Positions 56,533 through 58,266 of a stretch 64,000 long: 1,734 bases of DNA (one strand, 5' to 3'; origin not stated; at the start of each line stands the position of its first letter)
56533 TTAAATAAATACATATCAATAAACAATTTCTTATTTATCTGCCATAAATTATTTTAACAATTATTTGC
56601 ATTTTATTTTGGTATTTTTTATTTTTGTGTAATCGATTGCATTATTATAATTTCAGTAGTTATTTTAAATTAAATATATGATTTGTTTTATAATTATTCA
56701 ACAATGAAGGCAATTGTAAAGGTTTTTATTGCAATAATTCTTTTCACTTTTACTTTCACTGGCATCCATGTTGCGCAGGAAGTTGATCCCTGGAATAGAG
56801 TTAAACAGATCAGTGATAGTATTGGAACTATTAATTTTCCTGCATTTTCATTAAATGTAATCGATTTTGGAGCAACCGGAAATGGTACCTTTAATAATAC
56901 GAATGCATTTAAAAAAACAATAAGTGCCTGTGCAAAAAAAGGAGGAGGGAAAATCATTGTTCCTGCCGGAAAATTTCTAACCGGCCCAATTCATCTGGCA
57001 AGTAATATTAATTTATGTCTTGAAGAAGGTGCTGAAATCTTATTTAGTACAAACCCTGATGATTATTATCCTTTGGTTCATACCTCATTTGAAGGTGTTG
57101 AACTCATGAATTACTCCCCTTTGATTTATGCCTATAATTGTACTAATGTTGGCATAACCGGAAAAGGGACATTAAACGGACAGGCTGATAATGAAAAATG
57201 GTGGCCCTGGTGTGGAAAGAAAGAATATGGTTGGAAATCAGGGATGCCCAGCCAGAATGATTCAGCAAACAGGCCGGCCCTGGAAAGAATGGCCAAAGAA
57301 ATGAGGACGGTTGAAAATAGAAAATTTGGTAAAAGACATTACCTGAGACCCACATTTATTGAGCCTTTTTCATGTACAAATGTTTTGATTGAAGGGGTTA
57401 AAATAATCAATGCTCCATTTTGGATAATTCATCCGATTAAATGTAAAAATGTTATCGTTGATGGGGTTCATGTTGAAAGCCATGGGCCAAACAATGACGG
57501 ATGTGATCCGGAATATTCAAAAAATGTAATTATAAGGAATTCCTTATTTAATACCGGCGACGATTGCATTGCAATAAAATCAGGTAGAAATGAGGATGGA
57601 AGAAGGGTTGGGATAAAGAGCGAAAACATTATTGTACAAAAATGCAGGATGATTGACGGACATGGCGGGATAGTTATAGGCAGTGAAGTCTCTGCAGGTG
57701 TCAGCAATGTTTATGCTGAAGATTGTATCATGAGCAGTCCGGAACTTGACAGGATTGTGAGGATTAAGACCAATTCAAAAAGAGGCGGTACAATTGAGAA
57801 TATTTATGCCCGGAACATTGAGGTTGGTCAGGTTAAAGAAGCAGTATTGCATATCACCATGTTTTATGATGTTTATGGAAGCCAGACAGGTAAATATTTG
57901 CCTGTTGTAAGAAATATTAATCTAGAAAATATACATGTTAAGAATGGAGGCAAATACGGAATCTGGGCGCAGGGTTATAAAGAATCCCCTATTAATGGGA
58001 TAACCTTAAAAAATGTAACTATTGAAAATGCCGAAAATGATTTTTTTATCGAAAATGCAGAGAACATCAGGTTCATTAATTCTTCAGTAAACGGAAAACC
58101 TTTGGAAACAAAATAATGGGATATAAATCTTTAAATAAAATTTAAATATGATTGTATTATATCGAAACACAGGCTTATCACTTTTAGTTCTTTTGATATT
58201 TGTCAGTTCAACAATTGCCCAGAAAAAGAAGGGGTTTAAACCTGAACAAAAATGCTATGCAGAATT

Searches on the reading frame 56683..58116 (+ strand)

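Call 58: search_protein_families(library=pfam, proteins=[window:56683-58116:+], max_evalue=0.001)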
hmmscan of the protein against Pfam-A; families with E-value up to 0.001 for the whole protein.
window:56683-58116:+ (477 aa): 2 families
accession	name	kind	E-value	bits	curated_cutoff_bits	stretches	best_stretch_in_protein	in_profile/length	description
PF00295.23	Glyco_hydro_28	-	2.1e-34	119.5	22.9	1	222-460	90-319/324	Glycosyl hydrolases family 28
PF12708.12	Pect-lyase_RHGA_epim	-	3.9e-11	43.6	27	1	57-112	2-59/213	Rhamnogalacturonase A/epimerase, pectate lyase-like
